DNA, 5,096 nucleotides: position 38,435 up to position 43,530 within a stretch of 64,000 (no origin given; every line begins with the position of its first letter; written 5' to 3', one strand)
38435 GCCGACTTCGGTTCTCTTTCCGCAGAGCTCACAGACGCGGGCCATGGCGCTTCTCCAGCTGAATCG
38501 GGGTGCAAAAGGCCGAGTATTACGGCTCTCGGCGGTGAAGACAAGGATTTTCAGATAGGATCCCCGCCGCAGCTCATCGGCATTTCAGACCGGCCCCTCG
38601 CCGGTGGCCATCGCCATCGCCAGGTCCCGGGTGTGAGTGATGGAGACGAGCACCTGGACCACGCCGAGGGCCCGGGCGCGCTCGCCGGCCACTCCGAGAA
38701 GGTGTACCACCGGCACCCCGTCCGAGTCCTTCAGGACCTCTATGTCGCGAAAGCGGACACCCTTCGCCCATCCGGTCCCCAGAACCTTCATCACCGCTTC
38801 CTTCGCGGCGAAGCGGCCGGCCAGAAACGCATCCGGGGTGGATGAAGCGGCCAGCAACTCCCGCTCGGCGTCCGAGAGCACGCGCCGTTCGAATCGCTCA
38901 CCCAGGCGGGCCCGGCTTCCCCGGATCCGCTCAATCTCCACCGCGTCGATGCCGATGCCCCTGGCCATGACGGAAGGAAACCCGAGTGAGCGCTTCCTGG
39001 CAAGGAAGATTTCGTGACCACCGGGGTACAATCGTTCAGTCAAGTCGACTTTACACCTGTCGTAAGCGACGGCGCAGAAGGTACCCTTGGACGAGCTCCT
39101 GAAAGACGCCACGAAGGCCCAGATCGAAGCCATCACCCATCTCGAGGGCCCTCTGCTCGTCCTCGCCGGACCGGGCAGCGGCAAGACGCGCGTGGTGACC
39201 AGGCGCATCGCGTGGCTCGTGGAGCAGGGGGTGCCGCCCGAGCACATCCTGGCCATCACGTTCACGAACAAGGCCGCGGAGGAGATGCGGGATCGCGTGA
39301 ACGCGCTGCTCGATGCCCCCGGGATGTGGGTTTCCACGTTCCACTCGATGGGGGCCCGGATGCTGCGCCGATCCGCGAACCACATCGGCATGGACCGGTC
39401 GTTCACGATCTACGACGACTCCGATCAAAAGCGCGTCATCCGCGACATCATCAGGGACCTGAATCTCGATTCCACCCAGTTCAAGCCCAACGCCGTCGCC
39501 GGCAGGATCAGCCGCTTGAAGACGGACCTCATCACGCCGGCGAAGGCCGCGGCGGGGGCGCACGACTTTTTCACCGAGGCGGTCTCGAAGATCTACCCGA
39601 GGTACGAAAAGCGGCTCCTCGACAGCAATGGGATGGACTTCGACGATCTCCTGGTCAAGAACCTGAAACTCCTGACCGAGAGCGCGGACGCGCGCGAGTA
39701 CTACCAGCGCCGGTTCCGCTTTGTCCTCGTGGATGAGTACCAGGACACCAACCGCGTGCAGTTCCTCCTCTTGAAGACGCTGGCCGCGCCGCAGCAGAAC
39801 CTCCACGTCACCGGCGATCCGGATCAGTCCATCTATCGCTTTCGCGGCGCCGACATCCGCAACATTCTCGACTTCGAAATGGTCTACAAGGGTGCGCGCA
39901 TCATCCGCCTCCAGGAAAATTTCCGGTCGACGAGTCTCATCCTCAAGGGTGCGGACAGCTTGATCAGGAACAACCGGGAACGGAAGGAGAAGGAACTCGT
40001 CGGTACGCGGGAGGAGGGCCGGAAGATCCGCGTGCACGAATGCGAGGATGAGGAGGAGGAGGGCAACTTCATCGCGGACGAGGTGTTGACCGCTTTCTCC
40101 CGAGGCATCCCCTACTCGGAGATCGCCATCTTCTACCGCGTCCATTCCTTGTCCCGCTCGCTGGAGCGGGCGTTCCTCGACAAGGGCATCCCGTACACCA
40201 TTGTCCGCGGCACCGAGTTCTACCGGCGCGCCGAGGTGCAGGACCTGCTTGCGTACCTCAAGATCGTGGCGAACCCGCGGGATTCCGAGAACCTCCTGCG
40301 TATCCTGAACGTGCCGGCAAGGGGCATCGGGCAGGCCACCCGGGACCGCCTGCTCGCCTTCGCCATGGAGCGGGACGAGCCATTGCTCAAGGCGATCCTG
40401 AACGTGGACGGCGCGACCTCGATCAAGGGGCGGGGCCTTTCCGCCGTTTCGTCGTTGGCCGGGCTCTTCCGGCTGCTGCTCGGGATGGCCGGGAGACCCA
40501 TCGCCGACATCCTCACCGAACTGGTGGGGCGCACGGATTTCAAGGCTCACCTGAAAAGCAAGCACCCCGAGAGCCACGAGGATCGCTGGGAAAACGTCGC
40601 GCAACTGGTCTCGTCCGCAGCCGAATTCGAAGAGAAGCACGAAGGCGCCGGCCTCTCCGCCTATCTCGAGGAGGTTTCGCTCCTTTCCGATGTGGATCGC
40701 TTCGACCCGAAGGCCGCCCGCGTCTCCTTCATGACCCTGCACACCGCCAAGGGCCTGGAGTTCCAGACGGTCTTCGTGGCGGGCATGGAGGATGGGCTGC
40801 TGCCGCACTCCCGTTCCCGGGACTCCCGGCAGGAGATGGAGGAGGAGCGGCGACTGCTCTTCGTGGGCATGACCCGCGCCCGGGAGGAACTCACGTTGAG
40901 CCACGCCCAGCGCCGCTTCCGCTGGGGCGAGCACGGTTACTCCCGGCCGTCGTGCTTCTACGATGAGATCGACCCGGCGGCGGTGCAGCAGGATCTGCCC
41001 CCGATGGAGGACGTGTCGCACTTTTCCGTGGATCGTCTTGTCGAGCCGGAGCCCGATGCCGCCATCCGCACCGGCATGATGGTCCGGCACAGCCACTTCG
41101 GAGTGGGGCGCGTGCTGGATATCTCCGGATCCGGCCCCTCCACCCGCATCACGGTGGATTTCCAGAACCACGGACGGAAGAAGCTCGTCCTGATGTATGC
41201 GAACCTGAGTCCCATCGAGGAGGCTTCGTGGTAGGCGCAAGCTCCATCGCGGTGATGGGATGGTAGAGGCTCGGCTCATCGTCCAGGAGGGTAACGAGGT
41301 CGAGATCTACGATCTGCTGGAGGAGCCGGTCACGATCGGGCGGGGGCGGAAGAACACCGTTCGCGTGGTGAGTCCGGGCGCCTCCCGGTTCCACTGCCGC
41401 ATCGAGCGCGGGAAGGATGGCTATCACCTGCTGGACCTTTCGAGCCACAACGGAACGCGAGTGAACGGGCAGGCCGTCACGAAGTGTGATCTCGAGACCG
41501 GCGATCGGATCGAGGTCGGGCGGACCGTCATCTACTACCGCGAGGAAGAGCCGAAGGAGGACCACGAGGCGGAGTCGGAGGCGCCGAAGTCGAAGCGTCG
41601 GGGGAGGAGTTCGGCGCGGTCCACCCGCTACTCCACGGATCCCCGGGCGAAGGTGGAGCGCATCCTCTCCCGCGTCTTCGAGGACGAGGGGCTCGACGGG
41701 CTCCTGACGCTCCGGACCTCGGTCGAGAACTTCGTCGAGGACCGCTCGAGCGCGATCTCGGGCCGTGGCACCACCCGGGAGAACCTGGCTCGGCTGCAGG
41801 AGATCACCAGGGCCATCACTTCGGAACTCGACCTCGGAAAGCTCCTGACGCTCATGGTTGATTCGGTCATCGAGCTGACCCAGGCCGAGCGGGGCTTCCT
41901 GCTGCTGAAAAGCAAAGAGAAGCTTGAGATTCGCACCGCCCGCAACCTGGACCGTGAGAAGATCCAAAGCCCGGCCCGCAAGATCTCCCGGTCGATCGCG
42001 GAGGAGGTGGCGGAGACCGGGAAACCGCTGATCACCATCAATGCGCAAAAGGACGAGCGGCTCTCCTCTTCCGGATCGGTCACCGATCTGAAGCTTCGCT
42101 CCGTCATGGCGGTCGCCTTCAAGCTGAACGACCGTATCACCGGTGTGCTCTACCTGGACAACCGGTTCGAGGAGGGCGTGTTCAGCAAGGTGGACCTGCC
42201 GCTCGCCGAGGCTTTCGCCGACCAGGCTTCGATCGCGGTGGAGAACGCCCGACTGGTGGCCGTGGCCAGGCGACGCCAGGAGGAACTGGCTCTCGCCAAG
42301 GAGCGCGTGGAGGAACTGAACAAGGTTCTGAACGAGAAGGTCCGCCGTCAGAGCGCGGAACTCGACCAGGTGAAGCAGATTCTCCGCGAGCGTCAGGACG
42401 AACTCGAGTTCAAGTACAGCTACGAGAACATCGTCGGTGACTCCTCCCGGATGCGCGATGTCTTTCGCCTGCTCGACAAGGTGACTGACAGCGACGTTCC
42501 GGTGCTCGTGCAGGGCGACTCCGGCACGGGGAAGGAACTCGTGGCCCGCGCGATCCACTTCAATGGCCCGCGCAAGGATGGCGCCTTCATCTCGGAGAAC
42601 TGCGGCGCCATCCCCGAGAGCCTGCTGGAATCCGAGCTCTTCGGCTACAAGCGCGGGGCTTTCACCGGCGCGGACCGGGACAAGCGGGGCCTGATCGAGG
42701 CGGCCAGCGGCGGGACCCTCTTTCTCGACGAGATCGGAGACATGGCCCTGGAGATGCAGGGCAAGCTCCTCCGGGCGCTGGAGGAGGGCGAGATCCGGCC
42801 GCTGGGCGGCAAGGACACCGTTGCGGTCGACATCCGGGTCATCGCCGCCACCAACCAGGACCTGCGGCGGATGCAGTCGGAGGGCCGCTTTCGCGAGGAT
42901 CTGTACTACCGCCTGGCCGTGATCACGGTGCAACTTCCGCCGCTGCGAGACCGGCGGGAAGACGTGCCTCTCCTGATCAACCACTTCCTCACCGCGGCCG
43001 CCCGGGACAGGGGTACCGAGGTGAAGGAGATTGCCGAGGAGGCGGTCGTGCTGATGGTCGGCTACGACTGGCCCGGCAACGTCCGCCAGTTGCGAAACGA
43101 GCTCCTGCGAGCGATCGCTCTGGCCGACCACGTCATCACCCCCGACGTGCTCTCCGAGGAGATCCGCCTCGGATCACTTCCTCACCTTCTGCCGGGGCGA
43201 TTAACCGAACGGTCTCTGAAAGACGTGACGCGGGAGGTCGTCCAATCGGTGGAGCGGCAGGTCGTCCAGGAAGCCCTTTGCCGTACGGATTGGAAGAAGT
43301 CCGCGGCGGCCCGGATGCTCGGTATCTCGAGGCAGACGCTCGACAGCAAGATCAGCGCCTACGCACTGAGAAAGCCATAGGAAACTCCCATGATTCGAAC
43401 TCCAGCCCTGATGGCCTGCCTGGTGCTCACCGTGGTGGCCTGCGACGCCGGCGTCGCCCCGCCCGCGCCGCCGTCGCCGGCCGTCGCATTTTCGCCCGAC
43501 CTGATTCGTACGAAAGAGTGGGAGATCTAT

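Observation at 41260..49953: Operon of a sigma-54 activator carrying an FHA domain, a CarboxypepD_reg-repeat lipoprotein, and two membrane-anchored FHA proteins, one ending in a CAP/PR-1 domain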

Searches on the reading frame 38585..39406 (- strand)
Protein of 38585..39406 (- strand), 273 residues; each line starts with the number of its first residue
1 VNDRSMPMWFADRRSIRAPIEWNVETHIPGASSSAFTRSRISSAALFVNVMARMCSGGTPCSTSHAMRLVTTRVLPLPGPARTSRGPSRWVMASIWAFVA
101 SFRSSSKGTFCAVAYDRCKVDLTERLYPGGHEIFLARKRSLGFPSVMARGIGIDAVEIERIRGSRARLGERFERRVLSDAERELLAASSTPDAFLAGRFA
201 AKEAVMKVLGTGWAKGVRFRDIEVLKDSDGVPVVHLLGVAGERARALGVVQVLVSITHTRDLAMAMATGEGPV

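Call 11: search_protein_families(library=pfam, proteins=[window:38585-39406:-], max_evalue=0.001)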
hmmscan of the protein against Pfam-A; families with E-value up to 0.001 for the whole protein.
window:38585-39406:- (273 aa): 2 families
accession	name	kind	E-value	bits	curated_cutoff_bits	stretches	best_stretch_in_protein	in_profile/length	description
PF01648.25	ACPS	-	5.4e-19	68.7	25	1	150-243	1-95/111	4'-phosphopantetheinyl transferase superfamily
PF17837.6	4PPT_N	-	0.00056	20.4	27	0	194-267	17-67/68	4'-phosphopantetheinyl transferase N-terminal domain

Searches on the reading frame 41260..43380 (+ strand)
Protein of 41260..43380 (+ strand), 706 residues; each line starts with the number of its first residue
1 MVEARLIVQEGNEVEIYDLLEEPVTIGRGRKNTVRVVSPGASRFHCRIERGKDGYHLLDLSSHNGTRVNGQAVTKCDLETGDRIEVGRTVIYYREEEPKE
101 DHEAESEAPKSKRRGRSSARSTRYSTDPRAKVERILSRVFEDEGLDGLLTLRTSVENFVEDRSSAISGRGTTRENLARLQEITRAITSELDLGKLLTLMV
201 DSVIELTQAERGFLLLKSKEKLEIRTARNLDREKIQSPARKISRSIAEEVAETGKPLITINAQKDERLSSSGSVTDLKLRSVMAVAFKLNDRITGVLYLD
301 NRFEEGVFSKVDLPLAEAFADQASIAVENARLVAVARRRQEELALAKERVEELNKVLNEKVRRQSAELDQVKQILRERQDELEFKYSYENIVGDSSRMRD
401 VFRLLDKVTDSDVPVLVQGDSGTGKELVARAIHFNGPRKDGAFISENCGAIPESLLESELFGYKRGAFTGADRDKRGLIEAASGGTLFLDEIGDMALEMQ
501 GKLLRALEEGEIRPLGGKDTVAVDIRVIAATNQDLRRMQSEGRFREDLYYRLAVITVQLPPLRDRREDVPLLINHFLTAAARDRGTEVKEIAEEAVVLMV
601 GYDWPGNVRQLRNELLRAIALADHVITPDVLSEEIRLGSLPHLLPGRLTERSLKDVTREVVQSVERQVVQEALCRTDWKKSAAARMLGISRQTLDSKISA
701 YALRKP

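Call 7: search_protein_families(library=pfam, proteins=[window:41260-43380:+], max_evalue=0.01)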
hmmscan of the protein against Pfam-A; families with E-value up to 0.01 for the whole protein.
window:41260-43380:+ (706 aa): 15 families
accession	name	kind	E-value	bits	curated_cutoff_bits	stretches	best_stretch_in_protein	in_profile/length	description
PF00158.32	Sigma54_activat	-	4.8e-69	231.8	20.2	1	391-557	1-167/168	Sigma-54 interaction domain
PF25601.1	AAA_lid_14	-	2e-21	76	27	1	563-636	1-75/87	AAA+ ATPase lid domain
PF14532.12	Sigma54_activ_2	-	5.3e-21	75.7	25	1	392-562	1-138/138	Sigma-54 interaction domain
PF00498.31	FHA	-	3.1e-15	56.8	20.7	1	24-87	1-67/67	FHA domain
PF13185.12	GAF_2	-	2e-13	51.1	28.6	1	190-328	2-136/136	GAF domain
PF01590.32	GAF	-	5e-12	46.9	22.4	1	191-327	1-133/133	GAF domain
PF02954.25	HTH_8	-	1.1e-11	44.6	22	1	663-701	4-42/42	Bacterial regulatory protein, Fis family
PF13492.12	GAF_3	-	1.1e-10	42.5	27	1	192-329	2-129/129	GAF domain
PF16697.10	Yop-YscD_cpl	-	4.1e-10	40.2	33.2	1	15-92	10-89/94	Inner membrane component of T3SS, cytoplasmic domain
PF07728.20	AAA_5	-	2.1e-06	28.2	22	1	414-534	1-124/139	AAA domain (dynein-related subfamily)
PF07724.20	AAA_2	-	0.0012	19.4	27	1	415-543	6-135/166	AAA domain (Cdc48 subfamily)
PF13191.12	AAA_16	-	0.0013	19.7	32.6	1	398-455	9-73/167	AAA ATPase domain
PF01078.27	Mg_chelatase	-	0.0024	17.7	20.3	0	470-531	93-156/207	Magnesium chelatase, subunit ChlI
PF16515.11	HIP1_clath_bdg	-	0.0028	18.5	28.8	1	328-383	10-69/99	Clathrin-binding domain of Huntingtin-interacting protein 1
PF00004.35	AAA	-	0.0097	16.8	21.2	0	415-536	1-112/131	ATPase family associated with various cellular activities (AAA)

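Call 8: search_protein_families(library=ncbifam, proteins=[window:41260-43380:+], max_evalue=0.01)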
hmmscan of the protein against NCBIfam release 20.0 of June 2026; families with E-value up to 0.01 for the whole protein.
window:41260-43380:+ (706 aa): 39 families (the best 25 are shown)
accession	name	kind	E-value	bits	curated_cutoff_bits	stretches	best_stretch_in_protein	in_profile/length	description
NF041552.1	TF_PrdR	equivalog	8.7e-102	341.3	795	1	360-701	243-576/577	sigma-54 dependent transcriptional regulator PrdR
NF008469.0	PRK11361.1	equivalog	3.2e-101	339.3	714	1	363-703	117-456/461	acetoacetate metabolism transcriptional regulator AtoC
TIGR01817.1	nifA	equivalog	7.8e-101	338.4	528.85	1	175-691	3-517/534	nif-specific transcriptional activator NifA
TIGR01818.1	ntrC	equivalog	3.6e-99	332.7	558.6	1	383-699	128-461/463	nitrogen regulation protein NR(I)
TIGR02915.1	PEP_resp_reg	equivalog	1.9e-96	323.6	502.6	1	373-703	124-444/445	PEP-CTERM-box response regulator transcription factor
NF038308.1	RNA_repair_RtcR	equivalog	5.1e-96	322.6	650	1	351-705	144-515/530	RNA repair transcriptional activator RtcR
NF003451.0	PRK05022.1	equivalog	5.5e-92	309.1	476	1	358-694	156-501/512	nitric oxide reductase transcriptional regulator NorR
TIGR02329.1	propionate_PrpR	equivalog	1.3e-88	297.9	499.2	1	366-697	195-523/526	propionate catabolism operon regulatory protein PrpR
NF008176.1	PRK10923.1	equivalog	3.1e-86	289.8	620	1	382-699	131-464/469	nitrogen regulation protein NR(I)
NF011953.0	PRK15424.1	equivalog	1.6e-85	287.8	703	1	371-700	201-533/538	propionate catabolism operon regulatory protein PrpR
NF050807.1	TransRegFlbDCaul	equivalog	5.6e-84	282.6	750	1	391-702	120-439/454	sigma-54-dependent transcriptional regulator FlbD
NF007689.0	PRK10365.1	equivalog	9.7e-84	281.7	760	1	389-699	139-440/441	sigma-54-dependent response regulator transcription factor ZraR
NF041906.1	V4R_TF_MobR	exception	8.8e-83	278.6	999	1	359-699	205-542/544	phenol degradation transcriptional regulator MobR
NF011695.0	PRK15115.1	equivalog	1.5e-80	271.1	763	1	388-637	134-383/445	two-component system response regulator GlrR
NF011958.0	PRK15429.1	equivalog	5.7e-79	266.5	830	1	172-702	183-685/692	formate hydrogenlyase transcriptional activator FlhA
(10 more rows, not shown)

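Call 92: search_protein_families(library=padloc, proteins=[window:41260-43380:+], max_evalue=0.001)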
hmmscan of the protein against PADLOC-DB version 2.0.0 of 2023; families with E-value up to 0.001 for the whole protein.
window:41260-43380:+ (706 aa): 4 families
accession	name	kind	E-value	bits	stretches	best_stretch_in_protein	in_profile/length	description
PDLC01995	RtcR_PspF2--CARF_AAA_HTH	-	2.5e-115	384.4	1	367-702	145-479/481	-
PDLC01994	RtcR_PspF1--CARF_AAA_HTH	-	5.2e-59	198.5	1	365-699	140-466/468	-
PDLC01993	RtcR--CARF_AAA_HTH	-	1.6e-53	179.9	1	372-704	164-508/523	-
PDLC04606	PDC-M37B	-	0.00021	18.6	0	340-617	93-377/390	-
